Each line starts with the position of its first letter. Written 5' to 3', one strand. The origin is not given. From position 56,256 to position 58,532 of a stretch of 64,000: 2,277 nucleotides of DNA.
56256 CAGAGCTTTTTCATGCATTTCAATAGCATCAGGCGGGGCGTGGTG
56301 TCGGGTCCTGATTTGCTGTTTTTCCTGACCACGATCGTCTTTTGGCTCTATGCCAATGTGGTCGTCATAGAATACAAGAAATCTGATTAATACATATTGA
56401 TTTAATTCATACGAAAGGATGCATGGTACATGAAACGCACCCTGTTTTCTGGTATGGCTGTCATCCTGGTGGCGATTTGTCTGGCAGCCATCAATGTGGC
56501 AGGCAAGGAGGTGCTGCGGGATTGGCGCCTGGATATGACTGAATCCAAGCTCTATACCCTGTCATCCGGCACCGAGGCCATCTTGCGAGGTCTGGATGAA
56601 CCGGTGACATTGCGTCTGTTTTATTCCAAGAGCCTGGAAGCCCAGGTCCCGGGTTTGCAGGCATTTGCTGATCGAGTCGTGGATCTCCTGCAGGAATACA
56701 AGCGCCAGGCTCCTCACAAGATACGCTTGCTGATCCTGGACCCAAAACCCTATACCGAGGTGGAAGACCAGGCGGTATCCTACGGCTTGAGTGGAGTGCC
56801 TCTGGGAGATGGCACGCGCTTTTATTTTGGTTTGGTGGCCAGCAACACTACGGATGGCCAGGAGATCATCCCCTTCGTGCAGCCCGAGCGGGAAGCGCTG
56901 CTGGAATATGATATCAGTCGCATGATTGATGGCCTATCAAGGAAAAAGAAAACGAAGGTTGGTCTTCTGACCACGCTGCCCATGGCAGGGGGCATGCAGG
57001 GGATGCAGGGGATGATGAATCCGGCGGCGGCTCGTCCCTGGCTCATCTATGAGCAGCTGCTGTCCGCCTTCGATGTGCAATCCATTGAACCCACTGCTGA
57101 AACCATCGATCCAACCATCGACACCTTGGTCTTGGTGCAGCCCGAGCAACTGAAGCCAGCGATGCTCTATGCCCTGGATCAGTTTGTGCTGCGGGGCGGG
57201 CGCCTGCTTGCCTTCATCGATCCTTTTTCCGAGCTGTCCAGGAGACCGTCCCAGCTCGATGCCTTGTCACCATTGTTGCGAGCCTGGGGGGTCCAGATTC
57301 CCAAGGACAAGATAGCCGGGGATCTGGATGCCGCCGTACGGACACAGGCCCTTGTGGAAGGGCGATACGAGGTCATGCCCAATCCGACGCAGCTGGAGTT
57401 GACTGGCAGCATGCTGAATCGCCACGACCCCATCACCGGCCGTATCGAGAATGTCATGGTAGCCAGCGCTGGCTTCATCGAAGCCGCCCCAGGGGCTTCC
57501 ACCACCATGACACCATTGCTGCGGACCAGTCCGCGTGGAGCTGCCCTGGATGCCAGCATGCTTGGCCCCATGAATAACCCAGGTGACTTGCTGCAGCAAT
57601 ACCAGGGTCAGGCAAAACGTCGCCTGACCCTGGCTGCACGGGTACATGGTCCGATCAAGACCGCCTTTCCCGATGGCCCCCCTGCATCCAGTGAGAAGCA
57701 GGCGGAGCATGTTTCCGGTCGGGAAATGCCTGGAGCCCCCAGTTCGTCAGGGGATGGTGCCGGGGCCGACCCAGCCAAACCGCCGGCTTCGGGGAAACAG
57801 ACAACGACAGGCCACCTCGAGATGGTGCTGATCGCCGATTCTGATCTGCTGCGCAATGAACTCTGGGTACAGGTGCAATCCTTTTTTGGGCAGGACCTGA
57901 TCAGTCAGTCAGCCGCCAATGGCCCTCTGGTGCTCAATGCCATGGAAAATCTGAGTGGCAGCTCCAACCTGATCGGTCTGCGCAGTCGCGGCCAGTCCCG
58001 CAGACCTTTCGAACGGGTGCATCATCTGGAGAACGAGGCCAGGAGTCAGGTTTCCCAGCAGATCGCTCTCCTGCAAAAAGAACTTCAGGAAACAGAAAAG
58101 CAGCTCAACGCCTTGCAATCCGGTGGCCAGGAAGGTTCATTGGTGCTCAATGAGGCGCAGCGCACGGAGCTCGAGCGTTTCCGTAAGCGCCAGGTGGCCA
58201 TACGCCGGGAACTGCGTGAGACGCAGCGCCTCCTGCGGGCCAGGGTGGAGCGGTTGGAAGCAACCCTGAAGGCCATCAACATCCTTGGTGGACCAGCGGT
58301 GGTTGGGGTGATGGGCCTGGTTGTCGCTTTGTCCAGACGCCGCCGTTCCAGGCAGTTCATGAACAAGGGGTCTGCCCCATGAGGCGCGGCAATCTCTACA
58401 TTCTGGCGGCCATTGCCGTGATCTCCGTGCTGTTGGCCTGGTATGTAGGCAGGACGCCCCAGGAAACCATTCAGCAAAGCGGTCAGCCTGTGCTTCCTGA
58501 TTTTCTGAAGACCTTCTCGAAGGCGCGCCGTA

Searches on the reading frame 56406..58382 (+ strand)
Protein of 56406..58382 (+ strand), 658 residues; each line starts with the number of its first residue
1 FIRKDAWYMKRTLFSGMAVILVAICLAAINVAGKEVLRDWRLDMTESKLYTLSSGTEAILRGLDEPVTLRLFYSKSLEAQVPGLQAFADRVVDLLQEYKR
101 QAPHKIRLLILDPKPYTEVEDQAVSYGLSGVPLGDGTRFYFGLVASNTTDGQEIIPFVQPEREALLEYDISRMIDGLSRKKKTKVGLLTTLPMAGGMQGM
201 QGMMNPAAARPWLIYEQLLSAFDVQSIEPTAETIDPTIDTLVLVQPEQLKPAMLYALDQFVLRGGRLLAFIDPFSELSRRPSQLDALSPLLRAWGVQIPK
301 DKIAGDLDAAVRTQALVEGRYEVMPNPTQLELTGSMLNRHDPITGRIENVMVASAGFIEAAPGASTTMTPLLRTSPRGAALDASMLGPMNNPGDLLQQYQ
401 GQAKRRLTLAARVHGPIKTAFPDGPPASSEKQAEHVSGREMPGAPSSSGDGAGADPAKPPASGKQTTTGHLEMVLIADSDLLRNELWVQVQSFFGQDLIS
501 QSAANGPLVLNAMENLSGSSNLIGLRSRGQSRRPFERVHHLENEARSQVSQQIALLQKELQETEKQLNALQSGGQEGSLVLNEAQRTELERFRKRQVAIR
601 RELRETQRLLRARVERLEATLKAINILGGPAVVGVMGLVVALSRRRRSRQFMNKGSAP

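Call 60: search_protein_families(library=pfam, proteins=[window:56406-58382:+])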
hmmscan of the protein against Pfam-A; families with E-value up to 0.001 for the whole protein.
window:56406-58382:+ (658 aa): 2 families
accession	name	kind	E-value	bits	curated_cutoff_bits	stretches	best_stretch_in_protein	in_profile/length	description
PF09822.16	ABC_transp_aux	-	4.3e-53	180.9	34.7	1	183-512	2-288/288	ABC-type uncharacterized transport system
PF23357.1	DUF7088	-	1e-21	77.5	27.8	1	46-145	1-104/105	Domain of unknown function (DUF7088)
